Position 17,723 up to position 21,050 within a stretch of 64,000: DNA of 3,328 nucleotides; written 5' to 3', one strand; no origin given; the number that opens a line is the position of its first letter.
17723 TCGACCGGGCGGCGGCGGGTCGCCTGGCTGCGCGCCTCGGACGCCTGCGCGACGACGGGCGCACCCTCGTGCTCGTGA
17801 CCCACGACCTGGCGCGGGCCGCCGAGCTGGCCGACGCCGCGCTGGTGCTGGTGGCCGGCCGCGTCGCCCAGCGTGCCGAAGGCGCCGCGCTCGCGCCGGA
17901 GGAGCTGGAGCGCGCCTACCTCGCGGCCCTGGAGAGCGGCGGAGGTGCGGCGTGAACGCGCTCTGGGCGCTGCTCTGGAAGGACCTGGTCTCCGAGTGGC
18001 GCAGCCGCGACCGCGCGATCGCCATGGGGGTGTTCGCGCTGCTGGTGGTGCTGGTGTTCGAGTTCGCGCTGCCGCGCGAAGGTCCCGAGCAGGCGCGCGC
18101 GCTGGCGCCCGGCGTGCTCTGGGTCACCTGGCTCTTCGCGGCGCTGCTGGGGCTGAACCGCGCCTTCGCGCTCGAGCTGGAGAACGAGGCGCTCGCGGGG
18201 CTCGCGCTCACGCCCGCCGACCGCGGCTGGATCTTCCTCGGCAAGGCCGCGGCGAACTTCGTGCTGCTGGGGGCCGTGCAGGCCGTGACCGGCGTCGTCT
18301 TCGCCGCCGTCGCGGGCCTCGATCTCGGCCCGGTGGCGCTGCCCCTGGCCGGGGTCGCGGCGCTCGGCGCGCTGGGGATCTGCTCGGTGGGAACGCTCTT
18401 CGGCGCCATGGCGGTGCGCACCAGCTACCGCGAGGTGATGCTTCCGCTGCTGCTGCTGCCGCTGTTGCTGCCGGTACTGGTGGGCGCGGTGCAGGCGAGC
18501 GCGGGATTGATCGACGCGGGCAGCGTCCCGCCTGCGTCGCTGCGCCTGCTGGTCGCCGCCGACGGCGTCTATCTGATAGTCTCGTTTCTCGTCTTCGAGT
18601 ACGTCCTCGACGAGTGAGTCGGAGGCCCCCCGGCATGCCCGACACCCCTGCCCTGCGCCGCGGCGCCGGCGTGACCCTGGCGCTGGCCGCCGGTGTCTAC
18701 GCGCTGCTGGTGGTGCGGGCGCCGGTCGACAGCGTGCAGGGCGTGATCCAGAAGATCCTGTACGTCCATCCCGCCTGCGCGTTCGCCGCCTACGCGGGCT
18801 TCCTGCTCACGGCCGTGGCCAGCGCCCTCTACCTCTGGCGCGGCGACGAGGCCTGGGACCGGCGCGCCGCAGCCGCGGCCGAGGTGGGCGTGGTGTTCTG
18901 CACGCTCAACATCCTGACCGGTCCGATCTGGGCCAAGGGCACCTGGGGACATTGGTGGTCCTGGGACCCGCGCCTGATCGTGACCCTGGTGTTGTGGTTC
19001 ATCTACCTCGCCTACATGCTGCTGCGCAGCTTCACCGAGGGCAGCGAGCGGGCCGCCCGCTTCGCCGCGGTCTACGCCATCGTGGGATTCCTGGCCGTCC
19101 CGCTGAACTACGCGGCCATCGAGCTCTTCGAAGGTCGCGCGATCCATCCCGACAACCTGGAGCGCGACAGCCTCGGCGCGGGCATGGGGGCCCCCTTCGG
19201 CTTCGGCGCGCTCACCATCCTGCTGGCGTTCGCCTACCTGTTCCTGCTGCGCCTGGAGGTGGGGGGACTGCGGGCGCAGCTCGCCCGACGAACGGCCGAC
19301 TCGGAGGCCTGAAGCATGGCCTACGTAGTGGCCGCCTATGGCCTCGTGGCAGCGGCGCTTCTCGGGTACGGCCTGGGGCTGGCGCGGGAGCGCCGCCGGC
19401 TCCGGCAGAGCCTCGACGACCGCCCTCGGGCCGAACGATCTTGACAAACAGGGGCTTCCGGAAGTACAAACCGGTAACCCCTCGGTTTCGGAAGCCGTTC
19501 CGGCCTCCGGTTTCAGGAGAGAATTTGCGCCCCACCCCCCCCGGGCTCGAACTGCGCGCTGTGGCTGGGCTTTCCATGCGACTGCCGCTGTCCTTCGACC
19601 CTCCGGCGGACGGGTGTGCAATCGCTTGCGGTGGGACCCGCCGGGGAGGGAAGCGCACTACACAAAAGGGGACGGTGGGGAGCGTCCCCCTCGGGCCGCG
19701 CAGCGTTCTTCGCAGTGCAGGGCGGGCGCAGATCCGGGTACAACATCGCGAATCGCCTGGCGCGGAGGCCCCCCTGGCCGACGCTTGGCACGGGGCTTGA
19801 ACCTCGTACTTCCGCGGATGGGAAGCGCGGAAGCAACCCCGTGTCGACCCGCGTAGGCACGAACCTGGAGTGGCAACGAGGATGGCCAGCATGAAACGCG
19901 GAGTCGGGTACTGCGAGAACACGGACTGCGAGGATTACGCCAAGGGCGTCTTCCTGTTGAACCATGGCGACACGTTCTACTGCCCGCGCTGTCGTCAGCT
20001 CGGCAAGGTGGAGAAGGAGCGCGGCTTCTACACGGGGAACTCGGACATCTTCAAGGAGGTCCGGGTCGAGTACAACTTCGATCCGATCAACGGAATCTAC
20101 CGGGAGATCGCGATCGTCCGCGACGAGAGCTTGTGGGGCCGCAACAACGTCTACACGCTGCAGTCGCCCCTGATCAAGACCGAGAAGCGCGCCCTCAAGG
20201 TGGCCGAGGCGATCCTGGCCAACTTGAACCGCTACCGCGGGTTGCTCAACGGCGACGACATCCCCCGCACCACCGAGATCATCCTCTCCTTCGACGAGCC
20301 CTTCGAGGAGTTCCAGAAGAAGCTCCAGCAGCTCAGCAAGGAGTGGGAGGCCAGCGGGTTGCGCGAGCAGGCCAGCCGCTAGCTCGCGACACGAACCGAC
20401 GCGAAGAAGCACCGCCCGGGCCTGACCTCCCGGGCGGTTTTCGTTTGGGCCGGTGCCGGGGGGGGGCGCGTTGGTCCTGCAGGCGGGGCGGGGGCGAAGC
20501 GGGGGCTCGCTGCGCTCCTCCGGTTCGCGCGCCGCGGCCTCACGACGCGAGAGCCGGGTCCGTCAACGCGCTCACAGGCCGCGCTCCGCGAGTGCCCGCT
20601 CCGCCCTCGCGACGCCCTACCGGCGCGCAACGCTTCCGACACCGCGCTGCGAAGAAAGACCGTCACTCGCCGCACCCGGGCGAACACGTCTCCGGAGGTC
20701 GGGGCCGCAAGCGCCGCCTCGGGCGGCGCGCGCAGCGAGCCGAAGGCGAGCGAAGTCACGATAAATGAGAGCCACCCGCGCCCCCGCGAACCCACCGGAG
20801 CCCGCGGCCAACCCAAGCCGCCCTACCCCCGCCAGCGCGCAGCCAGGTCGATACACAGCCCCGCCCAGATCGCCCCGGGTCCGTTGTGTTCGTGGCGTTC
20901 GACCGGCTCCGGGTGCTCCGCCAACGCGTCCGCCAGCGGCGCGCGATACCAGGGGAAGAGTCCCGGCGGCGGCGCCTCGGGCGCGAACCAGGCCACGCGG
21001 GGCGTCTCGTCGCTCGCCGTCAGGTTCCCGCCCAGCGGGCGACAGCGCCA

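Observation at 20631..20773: Undescribed ~144-nt structured repeat family (copy A here, copy C at 33015-33158) in convergent intergenic regions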

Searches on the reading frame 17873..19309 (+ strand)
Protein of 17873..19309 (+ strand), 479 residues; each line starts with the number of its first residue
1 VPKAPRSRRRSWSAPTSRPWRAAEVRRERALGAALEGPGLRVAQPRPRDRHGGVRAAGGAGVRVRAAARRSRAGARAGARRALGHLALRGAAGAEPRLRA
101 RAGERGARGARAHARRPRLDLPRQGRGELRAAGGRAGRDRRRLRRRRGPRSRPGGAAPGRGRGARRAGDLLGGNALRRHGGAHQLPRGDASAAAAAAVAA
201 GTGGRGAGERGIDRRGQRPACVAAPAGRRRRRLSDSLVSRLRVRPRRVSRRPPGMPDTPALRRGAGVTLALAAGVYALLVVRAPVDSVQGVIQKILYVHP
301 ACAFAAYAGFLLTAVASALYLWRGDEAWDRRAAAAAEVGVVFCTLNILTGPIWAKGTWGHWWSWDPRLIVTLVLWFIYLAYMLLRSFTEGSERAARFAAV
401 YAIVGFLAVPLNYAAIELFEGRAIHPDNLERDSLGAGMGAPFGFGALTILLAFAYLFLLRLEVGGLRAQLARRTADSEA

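Call 33: search_protein_families(library=pfam, proteins=[window:17873-19309:+], max_evalue=0.01)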
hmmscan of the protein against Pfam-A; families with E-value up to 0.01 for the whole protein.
window:17873-19309:+ (479 aa): 1 family
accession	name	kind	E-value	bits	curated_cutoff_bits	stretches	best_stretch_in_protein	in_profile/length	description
PF01578.25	Cytochrom_C_asm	-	2e-31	109.8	29.9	1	279-418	55-206/212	Cytochrome C assembly protein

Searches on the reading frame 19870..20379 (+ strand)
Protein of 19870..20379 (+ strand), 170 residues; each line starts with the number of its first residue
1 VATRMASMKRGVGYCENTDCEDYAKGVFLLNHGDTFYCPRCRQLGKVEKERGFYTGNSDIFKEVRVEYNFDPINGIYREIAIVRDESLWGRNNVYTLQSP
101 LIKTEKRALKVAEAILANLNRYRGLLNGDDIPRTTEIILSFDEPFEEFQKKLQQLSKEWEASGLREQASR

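Call 33: search_protein_families(library=pfam, proteins=[window:19870-20379:+], max_evalue=0.01)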
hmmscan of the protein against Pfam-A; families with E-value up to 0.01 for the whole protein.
window:19870-20379:+ (170 aa): 1 family
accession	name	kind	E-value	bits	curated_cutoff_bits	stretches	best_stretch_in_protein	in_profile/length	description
PF01599.25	Ribosomal_S27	-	0.0089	16.3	22.3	0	18-42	18-42/44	Ribosomal protein S27a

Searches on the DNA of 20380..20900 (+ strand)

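Call 11: search_rna_families(source=window, start=20380, end=20900, threshold=evalue, max_evalue=10)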
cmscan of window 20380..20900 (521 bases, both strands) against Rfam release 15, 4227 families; matches with E-value up to 10: 5.
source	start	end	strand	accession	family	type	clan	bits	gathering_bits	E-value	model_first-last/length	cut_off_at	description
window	20749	20796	+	RF02421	Bp1_684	Gene; sRNA;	-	17.5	44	0.2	1-113/113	no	Burkholderia sRNA Bp1_Cand684_SIPHT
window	20411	20438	+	RF02985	ftsZ-DE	Gene; sRNA;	-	15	72.2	2.8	36-63/69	no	ftsZ-DE RNA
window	20412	20435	-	RF03094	LAGLIDADG-2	Gene; sRNA;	-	14.2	94.9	3.6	96-119/128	no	LAGLIDADG-2 RNA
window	20495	20567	-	RF02979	freshwater-1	Gene; sRNA;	-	13.3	72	5.3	1-62/62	no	freshwater-1 RNA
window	20559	20592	+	RF02044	CDKN2B-AS_2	Gene; lncRNA;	-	11.9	50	7.1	1-46/46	no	CDKN2B antisense RNA 1 convserved region 2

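Call 42: search_dna_similar(query=window:20625-20815:+, collection=plasmids, mode=distant, max_evalue=0.001)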
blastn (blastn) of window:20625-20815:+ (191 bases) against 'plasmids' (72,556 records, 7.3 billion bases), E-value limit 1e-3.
No match.

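Call 43: search_dna_similar(query=window:20625-20815:+, collection=phages, mode=distant, max_evalue=0.001)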
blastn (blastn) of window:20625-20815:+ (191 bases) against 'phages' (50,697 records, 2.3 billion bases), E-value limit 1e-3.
No match.

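Call 93: build_rna_model(alignment_id=A10, structure=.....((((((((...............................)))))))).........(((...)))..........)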
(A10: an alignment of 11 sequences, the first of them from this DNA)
Model R1 built from alignment A10 (11 sequences, 80 columns); structure: as given.
model positions 52; base pairs 11; branch points 1; effective number of sequences 3.17; information 1.066 bits per position. Calibrated on 0.2 Mb of random sequence (short: E-values are rough).
structure used (alignment columns):
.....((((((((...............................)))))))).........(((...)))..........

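Call 94: search_with_rna_model(model_id=R1, source=window, filters=off, max_evalue=10)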
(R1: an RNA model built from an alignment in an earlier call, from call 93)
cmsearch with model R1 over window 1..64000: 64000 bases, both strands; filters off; matches with E-value up to 10: 99.
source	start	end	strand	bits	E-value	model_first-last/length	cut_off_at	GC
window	20706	20757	+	78.7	2.9e-19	1-52/52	no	0.79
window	33090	33141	+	77.5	6.2e-19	1-52/52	no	0.77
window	32402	32481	+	53.6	2.3e-12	1-52/52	no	0.79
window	47152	47245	-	26.8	4.9e-05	1-52/52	no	0.74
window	32025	32111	+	21.9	0.0011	1-52/52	no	0.68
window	40213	40268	+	19.4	0.0052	1-52/52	no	0.8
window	17042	17094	-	19.1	0.0063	1-52/52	no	0.79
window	59920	59969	+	17.8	0.015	1-52/52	no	0.7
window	63747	63806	-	15.8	0.052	1-52/52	no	0.75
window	41788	41826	+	15.5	0.062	1-52/52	no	0.77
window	33169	33202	+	15.4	0.068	1-52/52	no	0.82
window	20711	20729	-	14.3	0.14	6-24/52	no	0.95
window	2880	2923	-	14.1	0.15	1-52/52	no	0.73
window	47049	47114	-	13.7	0.2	1-52/52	no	0.74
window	62764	62814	-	13.6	0.2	6-44/52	no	0.76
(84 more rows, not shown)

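Call 95: search_with_rna_model(model_id=R1, sources=[L004, L006, L008, L010, L015, L007, L009, L012, L014], filters=off, max_evalue=1)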
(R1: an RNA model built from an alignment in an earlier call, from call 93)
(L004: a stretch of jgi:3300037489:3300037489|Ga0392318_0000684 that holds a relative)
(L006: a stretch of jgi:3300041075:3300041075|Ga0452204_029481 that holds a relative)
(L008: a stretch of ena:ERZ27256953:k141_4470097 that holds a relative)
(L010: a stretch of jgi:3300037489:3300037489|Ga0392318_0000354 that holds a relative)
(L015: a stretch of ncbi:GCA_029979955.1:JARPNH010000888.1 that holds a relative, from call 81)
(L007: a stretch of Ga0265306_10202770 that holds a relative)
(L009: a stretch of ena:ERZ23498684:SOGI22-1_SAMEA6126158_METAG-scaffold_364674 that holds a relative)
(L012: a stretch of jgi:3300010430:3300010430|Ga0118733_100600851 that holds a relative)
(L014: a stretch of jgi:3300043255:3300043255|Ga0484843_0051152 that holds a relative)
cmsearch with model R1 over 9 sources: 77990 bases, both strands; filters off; matches with E-value up to 1: 33.
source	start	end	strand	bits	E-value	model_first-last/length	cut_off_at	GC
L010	3250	3301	-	79.6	2.1e-19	1-52/52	no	0.75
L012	1969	2020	-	79.6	2.1e-19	1-52/52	no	0.75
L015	5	56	+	79.4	2.4e-19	1-52/52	no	0.79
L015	104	155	+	79.4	2.4e-19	1-52/52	no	0.79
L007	102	153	+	77.5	7.6e-19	1-52/52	no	0.77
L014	517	568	-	77.5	8e-19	1-52/52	no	0.73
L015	203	254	+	76.1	1.9e-18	1-52/52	no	0.81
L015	5282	5333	+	73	1.3e-17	1-52/52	no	0.71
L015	5345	5396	+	72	2.5e-17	1-52/52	no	0.73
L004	8575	8630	+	68.5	2.2e-16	1-52/52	no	0.79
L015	897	944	-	62.3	1.1e-14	1-52/52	no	0.73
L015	979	1026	-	62.3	1.1e-14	1-52/52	no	0.73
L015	1061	1108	-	62.3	1.1e-14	1-52/52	no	0.73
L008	4208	4258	+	24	0.00036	1-52/52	no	0.67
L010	6916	6968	+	22.8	0.00079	1-52/52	no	0.79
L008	2640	2699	-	20.5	0.0032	1-52/52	no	0.73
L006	8279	8325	+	19.1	0.0077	1-52/52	no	0.83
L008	8087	8137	-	15.7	0.066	1-52/52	no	0.78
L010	9974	10015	+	14.5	0.14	1-52/52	no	0.71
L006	6795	6860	-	14.4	0.16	1-52/52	no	0.74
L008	15575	15616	+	14.1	0.18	1-52/52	no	0.76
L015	10119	10156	+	14.1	0.18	6-43/52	no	0.82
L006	2891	2984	+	14.1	0.19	1-52/52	no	0.7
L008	10986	11043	-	13.6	0.26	1-52/52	no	0.76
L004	2425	2484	-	13.6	0.26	1-52/52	no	0.78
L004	5830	5872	-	13.3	0.3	1-52/52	no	0.84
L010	6124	6138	-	13.1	0.36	28-42/52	no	0.8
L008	13817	13862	-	12.7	0.44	1-52/52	no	0.74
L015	2629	2646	-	12.6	0.49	25-42/52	no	0.83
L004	1059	1102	-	12.1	0.64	1-52/52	no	0.73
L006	385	451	+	11.9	0.74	1-52/52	no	0.69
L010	10305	10363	+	11.6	0.92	1-52/52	no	0.68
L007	181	214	+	11.5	0.94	1-52/52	no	0.85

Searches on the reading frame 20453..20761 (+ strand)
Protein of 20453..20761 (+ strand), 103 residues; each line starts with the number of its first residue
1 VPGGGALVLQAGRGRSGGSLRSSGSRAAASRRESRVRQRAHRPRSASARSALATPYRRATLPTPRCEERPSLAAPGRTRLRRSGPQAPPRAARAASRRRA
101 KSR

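Call 33: search_protein_families(library=pfam, proteins=[window:20453-20761:+], max_evalue=0.01)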
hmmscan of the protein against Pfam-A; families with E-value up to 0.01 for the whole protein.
window:20453-20761:+ (103 aa): 0 families

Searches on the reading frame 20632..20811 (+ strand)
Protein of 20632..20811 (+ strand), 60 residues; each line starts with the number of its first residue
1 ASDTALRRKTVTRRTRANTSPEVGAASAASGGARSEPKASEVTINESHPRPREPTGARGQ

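Call 79: search_protein_representatives(alignment_id=A8)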
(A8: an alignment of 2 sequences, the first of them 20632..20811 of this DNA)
Query: 2 sequences, 60 profile positions. Proteins with E-value up to 0.001 (for the whole library): 2; up to 1e-10: 0; up to 1e-30: 0. The best 2 are listed.
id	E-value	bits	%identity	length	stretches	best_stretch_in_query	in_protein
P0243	4.2e-06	42.9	-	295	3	15-43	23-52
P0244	1.6e-05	41.0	-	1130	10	34-57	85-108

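Call 81: find_encoding_contigs(protein=P0243, flank=10000, max_places=6)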
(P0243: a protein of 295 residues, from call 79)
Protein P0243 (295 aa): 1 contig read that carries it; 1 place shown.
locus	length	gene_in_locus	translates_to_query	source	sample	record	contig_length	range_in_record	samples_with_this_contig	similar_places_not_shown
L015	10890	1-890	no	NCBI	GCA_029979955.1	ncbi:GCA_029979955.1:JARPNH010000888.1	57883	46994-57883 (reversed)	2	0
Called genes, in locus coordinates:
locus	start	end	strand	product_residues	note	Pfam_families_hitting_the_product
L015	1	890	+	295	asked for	PF00512:HisKA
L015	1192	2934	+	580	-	PF20434:BD-FAE, PF07859:Abhydrolase_3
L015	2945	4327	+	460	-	PF00072:Response_reg, PF00158:Sigma54_activat, PF13191:AAA_16 (weak), PF14532:Sigma54_activ_2, PF00004:AAA (weak), PF07728:AAA_5, PF25601:AAA_lid_14, PF02954:HTH_8, +1 more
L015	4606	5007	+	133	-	PF07238:PilZ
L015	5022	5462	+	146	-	PF02416:TatA_B_E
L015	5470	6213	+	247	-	PF00902:TatC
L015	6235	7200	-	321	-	-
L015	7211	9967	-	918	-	PF00289:Biotin_carb_N, PF02786:CPSase_L_D2, PF02785:Biotin_carb_C (faint), PF00364:Biotin_lipoyl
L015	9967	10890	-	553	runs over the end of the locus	PF01039:Carboxyl_trans, PF03255:ACCA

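Call 90: list_cluster_members(proteins=[P0243])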
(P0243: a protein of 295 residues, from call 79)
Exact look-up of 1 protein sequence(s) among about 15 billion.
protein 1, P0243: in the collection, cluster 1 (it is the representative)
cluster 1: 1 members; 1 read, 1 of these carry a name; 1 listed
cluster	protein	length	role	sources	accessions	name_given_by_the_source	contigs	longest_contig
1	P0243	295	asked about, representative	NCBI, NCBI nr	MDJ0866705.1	MAG: histidine kinase dimerization/phospho-acceptor domain-containing protein, partial ... | histidine kinase dimerization/phospho-acceptor domain-containing protein [Myxococcota ...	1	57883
